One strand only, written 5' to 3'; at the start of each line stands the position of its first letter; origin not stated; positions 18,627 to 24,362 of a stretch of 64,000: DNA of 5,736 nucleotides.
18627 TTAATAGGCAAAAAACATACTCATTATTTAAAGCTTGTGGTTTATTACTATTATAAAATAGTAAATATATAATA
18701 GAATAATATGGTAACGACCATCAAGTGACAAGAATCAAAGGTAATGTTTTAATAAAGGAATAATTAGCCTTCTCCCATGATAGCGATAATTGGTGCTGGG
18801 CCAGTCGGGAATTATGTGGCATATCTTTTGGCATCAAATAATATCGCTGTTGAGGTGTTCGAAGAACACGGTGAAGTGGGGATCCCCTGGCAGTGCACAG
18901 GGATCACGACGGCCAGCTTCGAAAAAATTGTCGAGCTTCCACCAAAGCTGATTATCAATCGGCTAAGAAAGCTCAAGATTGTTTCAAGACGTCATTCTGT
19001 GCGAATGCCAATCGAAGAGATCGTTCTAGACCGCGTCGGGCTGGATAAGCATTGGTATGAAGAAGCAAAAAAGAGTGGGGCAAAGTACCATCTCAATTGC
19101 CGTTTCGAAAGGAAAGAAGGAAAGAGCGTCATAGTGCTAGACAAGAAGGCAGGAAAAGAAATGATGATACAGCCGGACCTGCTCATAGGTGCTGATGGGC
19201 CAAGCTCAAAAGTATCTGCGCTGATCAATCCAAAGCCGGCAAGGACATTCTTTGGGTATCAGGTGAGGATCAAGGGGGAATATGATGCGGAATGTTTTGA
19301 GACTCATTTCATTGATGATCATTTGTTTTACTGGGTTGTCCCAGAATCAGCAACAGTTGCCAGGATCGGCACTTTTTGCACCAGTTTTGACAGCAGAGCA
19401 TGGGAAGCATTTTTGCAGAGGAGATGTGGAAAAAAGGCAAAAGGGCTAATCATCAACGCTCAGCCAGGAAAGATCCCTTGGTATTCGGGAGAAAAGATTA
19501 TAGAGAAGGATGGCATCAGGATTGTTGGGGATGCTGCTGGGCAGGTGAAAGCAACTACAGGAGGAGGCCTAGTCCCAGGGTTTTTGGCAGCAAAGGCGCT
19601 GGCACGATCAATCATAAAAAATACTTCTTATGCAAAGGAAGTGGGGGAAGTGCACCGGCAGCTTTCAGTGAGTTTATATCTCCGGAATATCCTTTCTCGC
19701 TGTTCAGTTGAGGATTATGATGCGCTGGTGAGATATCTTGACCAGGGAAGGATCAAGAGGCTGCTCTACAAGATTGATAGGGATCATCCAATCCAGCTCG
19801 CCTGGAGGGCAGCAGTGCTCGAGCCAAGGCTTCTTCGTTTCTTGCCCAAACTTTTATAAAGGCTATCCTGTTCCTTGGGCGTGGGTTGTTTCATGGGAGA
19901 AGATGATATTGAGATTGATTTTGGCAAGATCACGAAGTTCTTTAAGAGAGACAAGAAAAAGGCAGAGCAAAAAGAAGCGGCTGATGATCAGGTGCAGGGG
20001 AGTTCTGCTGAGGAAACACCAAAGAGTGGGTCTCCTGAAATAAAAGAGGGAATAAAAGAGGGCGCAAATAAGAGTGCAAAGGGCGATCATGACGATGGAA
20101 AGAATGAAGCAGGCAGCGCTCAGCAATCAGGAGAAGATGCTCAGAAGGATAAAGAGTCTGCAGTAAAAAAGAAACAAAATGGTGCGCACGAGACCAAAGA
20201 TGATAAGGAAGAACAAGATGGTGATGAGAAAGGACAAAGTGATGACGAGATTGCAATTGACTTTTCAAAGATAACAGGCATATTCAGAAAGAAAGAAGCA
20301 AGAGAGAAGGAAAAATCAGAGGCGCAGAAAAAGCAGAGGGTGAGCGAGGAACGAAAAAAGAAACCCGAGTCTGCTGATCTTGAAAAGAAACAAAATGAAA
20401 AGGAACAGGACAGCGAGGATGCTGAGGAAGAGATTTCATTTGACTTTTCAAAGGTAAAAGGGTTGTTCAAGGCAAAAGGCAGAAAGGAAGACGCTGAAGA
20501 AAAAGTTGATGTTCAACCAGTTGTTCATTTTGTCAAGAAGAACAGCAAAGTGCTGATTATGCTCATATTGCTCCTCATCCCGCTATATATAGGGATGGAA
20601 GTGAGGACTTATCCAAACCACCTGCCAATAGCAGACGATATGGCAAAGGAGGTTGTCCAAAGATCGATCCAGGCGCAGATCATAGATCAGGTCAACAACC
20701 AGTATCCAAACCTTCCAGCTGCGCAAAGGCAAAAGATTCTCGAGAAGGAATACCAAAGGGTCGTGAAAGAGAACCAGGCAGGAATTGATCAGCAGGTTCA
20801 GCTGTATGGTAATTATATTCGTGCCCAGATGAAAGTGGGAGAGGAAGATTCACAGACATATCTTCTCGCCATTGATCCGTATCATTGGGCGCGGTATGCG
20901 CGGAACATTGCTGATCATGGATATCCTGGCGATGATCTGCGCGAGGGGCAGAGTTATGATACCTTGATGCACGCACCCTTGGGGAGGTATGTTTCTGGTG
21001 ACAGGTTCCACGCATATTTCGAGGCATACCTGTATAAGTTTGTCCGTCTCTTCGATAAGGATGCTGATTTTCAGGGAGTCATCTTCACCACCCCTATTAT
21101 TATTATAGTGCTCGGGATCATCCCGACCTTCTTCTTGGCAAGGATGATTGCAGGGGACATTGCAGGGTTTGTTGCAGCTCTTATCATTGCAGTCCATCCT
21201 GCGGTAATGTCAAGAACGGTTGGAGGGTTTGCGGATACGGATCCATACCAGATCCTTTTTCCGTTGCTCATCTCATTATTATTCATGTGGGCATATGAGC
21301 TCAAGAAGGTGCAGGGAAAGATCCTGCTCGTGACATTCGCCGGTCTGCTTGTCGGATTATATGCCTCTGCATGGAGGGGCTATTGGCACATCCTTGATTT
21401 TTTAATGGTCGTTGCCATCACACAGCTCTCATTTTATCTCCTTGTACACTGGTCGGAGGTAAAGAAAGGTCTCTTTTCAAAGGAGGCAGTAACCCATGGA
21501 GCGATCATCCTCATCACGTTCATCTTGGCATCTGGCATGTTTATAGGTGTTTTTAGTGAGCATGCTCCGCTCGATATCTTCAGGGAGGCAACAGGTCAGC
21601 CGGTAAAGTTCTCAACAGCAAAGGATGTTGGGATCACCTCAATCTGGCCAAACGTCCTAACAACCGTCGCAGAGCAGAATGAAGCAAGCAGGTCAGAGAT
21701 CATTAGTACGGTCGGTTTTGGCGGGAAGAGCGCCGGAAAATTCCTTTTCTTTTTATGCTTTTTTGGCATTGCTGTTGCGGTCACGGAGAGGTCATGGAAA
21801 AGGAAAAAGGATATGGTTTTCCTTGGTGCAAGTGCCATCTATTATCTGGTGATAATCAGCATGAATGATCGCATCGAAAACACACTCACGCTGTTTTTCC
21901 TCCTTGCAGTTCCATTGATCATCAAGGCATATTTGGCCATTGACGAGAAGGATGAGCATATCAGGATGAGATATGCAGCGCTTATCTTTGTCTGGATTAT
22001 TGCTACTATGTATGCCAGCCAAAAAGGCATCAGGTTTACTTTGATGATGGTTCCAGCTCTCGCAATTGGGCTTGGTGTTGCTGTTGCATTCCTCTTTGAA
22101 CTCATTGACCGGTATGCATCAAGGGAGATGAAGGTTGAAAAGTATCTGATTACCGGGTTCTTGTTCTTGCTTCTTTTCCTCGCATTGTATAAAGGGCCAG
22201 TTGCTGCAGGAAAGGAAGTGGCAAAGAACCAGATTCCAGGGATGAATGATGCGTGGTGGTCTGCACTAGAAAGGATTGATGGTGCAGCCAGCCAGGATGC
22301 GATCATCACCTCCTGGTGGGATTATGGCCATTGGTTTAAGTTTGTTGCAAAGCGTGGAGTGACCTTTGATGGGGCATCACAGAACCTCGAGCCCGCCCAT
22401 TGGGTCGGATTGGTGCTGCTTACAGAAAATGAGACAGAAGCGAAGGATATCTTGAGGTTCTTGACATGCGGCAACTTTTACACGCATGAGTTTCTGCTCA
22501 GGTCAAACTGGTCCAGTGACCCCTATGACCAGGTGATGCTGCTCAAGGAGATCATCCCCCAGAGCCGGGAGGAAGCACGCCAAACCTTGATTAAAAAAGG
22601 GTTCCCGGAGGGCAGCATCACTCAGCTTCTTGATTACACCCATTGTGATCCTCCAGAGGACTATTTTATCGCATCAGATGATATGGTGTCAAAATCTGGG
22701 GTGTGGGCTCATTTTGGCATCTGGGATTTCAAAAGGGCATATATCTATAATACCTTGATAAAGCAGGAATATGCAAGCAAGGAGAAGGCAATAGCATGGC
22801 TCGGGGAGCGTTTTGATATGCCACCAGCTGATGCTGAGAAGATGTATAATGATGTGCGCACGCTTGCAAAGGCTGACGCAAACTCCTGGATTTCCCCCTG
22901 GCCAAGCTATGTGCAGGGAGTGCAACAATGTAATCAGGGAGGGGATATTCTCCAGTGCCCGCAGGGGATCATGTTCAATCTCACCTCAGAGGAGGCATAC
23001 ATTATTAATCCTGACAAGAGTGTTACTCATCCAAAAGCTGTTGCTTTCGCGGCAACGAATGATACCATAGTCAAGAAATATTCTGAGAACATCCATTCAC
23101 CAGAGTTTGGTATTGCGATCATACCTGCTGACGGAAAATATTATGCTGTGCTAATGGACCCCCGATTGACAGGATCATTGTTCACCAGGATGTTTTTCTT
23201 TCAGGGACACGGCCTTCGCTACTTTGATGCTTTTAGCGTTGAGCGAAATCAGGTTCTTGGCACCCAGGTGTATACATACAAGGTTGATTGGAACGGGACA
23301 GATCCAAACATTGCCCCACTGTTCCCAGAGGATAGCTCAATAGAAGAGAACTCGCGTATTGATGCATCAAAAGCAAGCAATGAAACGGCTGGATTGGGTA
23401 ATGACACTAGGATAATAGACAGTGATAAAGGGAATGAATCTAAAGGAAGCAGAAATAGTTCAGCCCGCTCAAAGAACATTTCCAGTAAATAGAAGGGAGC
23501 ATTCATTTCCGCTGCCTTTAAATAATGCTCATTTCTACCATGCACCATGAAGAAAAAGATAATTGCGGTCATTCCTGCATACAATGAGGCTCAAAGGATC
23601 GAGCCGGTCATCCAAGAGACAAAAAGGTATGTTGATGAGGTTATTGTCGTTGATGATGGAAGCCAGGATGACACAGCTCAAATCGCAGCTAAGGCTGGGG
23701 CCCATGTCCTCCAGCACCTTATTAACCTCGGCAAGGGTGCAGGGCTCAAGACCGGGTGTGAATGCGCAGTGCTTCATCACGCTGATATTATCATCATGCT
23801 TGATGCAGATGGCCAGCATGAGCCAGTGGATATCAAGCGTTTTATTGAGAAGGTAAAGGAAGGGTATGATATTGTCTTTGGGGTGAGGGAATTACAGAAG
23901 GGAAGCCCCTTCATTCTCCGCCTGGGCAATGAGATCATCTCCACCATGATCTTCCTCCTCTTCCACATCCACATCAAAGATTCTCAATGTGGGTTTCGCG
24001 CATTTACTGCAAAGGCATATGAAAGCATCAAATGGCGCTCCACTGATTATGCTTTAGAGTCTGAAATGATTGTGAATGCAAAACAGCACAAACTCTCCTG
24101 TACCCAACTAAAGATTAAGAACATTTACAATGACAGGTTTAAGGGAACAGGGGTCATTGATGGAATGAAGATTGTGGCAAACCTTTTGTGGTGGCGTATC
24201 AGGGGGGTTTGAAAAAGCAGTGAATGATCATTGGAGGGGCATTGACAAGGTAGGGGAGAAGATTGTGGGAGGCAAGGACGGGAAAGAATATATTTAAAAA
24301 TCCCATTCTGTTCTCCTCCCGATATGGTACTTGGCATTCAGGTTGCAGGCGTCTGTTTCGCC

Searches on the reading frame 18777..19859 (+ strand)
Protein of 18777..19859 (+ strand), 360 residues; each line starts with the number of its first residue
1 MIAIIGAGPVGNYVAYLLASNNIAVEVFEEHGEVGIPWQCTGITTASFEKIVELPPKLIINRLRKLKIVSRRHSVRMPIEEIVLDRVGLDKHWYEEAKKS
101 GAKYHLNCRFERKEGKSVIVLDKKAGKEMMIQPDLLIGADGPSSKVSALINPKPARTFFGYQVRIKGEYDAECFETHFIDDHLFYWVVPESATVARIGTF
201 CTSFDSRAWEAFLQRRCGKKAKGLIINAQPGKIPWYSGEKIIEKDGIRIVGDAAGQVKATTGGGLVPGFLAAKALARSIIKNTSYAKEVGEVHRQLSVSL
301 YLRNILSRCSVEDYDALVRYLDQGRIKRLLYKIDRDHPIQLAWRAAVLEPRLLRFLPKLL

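Call 9: search_protein_families(library=pfam, proteins=[window:18777-19859:+], max_evalue=0.0001)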
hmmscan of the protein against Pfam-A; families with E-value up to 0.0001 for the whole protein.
window:18777-19859:+ (360 aa): 3 families
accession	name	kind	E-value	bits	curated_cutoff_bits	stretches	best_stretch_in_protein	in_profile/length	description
PF01494.25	FAD_binding_3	-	2.7e-08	33.8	22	0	90-149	103-166/349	FAD binding domain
PF01266.30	DAO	-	6.1e-07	29.7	27.9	0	2-46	2-44/353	FAD dependent oxidoreductase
PF13450.12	NAD_binding_8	-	3.4e-06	27.7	21.9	1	4-36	1-33/68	NAD(P)-binding Rossmann-like domain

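Call 48: search_protein_families(library=ncbifam, proteins=[window:18777-19859:+], max_evalue=0.00001)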
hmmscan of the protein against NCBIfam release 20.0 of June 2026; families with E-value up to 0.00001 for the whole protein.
window:18777-19859:+ (360 aa): 9 families
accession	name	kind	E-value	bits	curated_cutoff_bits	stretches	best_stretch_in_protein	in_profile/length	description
TIGR02032.1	GG-red-SF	subfamily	5.3e-37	128.1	158.8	1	4-277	5-295/297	geranylgeranyl reductase family protein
TIGR02023.1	BchP-ChlP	subfamily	3.9e-23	82.1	343.3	1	2-286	3-305/388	geranylgeranyl diphosphate reductase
TIGR02028.1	ChlP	equivalog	1.7e-13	50.1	505.3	1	2-293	3-318/398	geranylgeranyl reductase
NF041080.1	DGGGPL_reductase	equivalog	3.8e-13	49.1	580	1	2-146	4-159/447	digeranylgeranylglycerophospholipid reductase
NF008519.0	PRK11445.1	equivalog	4e-09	36.2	303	1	2-311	6-333/355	FAD-binding protein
TIGR01988.1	Ubi-OHases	subfamily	1.6e-08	33.8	224.65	0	2-31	2-32/387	ubiquinone biosynthesis hydroxylase, UbiH/UbiF/VisC/COQ6 family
NF041385.1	Dggglyphlred_Halo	equivalog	1.8e-07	30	700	1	3-147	8-155/405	digeranylgeranylglycerophospholipid reductase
NF005612.0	PRK07364.1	equivalog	2.2e-06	26.5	487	0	246-293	295-342/415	FAD-dependent hydroxylase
NF004780.0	PRK06126.1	subfamily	3.6e-06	25.5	445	0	111-149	156-194/552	hypothetical protein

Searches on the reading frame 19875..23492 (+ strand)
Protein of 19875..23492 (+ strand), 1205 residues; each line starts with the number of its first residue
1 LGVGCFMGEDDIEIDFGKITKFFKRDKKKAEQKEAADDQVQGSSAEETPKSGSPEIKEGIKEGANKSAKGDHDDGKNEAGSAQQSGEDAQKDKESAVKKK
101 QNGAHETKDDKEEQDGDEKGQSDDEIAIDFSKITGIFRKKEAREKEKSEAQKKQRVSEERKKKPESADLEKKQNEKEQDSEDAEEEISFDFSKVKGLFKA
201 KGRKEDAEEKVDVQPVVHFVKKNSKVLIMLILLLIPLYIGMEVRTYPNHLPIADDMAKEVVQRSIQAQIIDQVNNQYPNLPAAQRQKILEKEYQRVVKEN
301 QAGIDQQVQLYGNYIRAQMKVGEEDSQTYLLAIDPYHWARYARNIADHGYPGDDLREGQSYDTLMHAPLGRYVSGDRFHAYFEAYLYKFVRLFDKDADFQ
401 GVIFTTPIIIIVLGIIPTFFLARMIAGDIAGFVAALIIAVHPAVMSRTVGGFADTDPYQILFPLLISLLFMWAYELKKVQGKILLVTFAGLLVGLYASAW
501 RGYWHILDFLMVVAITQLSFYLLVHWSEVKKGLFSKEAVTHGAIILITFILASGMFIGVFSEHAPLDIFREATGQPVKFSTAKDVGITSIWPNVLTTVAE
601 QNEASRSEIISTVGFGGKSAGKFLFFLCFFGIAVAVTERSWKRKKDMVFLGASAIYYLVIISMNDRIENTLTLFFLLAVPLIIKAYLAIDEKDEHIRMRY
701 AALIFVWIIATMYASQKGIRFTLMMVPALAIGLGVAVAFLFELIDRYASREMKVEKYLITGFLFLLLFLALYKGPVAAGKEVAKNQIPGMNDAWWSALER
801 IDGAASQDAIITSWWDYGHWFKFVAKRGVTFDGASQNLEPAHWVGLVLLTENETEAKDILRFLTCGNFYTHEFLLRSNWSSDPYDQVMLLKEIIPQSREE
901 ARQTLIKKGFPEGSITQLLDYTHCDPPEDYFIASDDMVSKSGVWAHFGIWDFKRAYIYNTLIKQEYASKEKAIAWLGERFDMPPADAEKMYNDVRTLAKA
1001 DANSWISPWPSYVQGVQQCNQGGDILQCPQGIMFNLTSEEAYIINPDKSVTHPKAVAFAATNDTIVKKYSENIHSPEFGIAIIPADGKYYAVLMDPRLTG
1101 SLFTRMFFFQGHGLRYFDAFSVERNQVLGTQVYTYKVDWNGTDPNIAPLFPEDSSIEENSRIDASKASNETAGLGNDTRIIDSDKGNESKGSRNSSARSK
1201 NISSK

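Call 9: search_protein_families(library=pfam, proteins=[window:19875-23492:+], max_evalue=0.0001)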
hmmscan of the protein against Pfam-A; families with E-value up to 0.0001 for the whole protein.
window:19875-23492:+ (1205 aa): 2 families
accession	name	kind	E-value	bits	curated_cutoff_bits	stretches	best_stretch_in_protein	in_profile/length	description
PF02516.20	STT3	-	3.4e-36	126.1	24.5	1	325-769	24-395/405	Oligosaccharyl transferase STT3, N-terminal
PF21436.2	STT3-PglB_core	-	8.1e-05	23.6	23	1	810-863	4-56/131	STT3/PglB/AglB core domain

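Call 48: search_protein_families(library=ncbifam, proteins=[window:19875-23492:+], max_evalue=0.00001)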
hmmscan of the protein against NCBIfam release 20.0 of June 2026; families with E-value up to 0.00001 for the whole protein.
window:19875-23492:+ (1205 aa): 2 families
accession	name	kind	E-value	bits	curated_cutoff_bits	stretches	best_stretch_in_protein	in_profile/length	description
TIGR04154.1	archaeo_STT3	subfamily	7.6e-17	60.9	450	1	328-861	28-581/831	oligosaccharyl transferase, archaeosortase A system-associated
NF050801.1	ProtGlycPglB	equivalog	1.4e-11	43.6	1300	1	708-856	360-498/713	undecaprenyl-diphosphooligosaccharide--protein glycotransferase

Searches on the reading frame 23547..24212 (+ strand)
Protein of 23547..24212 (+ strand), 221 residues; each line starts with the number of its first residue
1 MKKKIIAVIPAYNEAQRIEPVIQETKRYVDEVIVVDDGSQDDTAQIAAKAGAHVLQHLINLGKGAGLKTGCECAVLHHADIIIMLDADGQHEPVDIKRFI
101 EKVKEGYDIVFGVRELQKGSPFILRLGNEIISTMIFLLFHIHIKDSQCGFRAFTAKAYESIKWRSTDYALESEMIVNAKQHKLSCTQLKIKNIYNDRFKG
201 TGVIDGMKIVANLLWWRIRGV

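Call 5: search_protein_families(library=pfam, proteins=[window:23547-24212:+], max_evalue=0.001)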
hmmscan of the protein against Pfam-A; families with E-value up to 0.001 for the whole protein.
window:23547-24212:+ (221 aa): 3 families
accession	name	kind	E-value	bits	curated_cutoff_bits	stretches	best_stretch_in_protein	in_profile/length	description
PF00535.33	Glycos_transf_2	-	1.2e-25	90.8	23.3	1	8-158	3-164/168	Glycosyl transferase family 2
PF13704.12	Glyco_tranf_2_4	-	7.5e-05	23.6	27.5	1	13-88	2-81/98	Glycosyl transferase family 2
PF13641.12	Glyco_tranf_2_3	-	0.00045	20.7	27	1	5-122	3-131/230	Glycosyltransferase like family 2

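Call 48: search_protein_families(library=ncbifam, proteins=[window:23547-24212:+], max_evalue=0.00001)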
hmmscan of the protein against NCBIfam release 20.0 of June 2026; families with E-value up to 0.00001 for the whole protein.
window:23547-24212:+ (221 aa): 12 families
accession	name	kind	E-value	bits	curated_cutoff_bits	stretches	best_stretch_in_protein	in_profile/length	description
NF058614.1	PPMAGASynPpgS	equivalog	1e-35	123.2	370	1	7-214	4-220/226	polyprenyl-phospho-N-acetylgalactosaminyl synthase PpgS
TIGR04182.1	glyco_TIGR04182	equivalog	1.9e-30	106.3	325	1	5-212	2-213/293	S-layer glycoprotein N-glycosyltransferase AglJ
NF041391.1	DPhHxTase_Halo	equivalog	1.6e-21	76.3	375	1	11-204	3-192/213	dolichyl-phosphate hexose transferase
NF007986.1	PRK10714.1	equivalog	4.5e-17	62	529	1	3-157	6-168/316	undecaprenyl-phosphate 4-deoxy-4-formamido-L-arabinose transferase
NF047588.1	GlcsyltransPgfSStrep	equivalog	2.3e-16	59.9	500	1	4-161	2-167/308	glycosyltransferase PgfS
TIGR04283.1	glyco_like_mftF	equivalog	1.1e-12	48.1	182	1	8-104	4-97/221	TIGR04283 family arsenosugar biosynthesis glycosyltransferase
NF010496.0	PRK13915.1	equivalog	2.9e-12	46.3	262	1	3-88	31-126/307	glucosyl-3-phosphoglycerate synthase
TIGR03937.1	PgaC_IcaA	equivalog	7e-10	38.4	422.3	1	4-100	46-147/407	poly-beta-1,6-N-acetyl-D-glucosamine synthase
TIGR03469.1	HpnB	hypoth_equivalog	1.9e-08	33.7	379.25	1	4-106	45-163/386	hopene-associated glycosyltransferase HpnB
NF041875.1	EPS_EpsD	equivalog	1.1e-07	31.6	370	1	8-109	4-110/325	exopolysaccharide biosynthesis glycosyltransferase EpsD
NF045692.1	OglycostaseCruG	equivalog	7.8e-07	28.4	600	1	5-110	43-160/386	2'-O-glycosyltransferase CruG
NF050113.1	gal_furan_GlfT1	equivalog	7.1e-06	25.5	330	1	21-98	20-99/290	galactofuranosyltransferase GlfT1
